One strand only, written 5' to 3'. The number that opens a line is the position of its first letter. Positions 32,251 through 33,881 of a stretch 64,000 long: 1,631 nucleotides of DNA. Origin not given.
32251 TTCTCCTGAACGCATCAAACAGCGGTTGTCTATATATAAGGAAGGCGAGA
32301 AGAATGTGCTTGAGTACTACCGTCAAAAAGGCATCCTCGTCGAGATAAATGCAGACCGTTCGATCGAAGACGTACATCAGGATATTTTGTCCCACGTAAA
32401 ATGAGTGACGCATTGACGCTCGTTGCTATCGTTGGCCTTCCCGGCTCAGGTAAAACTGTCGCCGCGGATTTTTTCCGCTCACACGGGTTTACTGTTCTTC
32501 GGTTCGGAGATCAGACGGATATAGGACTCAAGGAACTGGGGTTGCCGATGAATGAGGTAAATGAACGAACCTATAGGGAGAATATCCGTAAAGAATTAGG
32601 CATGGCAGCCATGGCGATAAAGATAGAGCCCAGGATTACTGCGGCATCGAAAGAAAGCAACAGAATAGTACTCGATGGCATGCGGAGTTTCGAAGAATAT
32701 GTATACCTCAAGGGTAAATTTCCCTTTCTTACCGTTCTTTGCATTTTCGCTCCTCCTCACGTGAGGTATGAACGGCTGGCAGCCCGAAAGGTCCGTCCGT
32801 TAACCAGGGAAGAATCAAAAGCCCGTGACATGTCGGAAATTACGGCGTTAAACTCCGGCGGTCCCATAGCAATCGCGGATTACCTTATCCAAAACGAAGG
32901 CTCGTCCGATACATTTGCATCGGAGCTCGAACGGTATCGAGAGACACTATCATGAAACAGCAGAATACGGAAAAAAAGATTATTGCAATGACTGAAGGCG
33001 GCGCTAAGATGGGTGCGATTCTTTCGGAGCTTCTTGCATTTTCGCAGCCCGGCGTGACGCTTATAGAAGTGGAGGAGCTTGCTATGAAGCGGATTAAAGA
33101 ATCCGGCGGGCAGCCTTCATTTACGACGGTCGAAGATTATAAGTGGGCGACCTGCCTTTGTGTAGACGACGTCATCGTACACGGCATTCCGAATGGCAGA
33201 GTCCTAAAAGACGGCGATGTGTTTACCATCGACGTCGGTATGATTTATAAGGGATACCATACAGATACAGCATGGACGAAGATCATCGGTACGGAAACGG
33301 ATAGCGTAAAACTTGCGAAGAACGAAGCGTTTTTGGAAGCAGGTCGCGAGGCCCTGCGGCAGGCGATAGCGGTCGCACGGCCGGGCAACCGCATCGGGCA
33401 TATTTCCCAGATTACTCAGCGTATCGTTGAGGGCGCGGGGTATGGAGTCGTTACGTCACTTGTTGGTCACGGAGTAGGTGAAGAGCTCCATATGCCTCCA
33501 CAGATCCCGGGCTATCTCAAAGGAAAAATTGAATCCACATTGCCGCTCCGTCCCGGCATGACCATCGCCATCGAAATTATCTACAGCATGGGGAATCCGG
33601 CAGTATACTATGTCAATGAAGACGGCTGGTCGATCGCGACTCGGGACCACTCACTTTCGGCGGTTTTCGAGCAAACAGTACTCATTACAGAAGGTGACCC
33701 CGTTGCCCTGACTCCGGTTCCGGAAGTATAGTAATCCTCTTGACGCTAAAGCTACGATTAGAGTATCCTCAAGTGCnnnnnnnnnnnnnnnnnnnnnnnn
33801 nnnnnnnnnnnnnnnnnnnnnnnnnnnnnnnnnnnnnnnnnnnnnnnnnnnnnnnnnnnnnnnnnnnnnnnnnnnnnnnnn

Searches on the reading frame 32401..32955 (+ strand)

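Call 3: search_protein_families(library=pfam, proteins=[window:32401-32955:+], max_evalue=0.01)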
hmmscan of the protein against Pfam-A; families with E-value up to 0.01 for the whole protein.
window:32401-32955:+ (184 aa): 4 families
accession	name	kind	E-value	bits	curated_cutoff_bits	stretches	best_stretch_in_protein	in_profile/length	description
PF13238.12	AAA_18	-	3.5e-10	40.9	29.4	1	8-143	1-126/128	AAA domain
PF13207.12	AAA_17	-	7e-06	26.8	27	1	11-132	1-125/136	AAA domain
PF13671.12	AAA_33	-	0.0014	19.4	27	0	7-34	1-29/143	AAA domain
PF01121.26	CoaE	-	0.0016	18.6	27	0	7-33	2-28/180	Dephospho-CoA kinase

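Call 4: search_protein_families(library=ncbifam, proteins=[window:32401-32955:+], max_evalue=0.01)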
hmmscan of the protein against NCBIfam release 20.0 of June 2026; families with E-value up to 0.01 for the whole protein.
window:32401-32955:+ (184 aa): 2 families
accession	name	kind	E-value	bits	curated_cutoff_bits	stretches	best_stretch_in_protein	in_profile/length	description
NF006226.0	PRK08356.1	equivalog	8.4e-08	32.2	189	1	6-177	6-187/195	hypothetical protein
TIGR02173.1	cyt_kin_arch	equivalog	4e-05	23.7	102.1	1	7-147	2-130/169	(d)CMP kinase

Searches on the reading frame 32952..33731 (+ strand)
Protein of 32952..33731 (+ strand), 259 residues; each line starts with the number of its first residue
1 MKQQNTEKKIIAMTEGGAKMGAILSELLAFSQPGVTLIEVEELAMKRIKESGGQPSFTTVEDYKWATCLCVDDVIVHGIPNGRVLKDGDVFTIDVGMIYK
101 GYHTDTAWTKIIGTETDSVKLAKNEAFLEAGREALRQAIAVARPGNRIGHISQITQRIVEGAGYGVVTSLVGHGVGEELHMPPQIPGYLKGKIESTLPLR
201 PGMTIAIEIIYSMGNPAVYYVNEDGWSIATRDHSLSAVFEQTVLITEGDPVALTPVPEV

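Call 3: search_protein_families(library=pfam, proteins=[window:32952-33731:+], max_evalue=0.01)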
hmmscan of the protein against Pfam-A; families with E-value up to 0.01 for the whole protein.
window:32952-33731:+ (259 aa): 1 family
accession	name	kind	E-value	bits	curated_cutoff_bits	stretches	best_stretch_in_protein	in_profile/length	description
PF00557.29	Peptidase_M24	-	9.1e-39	133.8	23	1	13-247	3-208/208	Metallopeptidase family M24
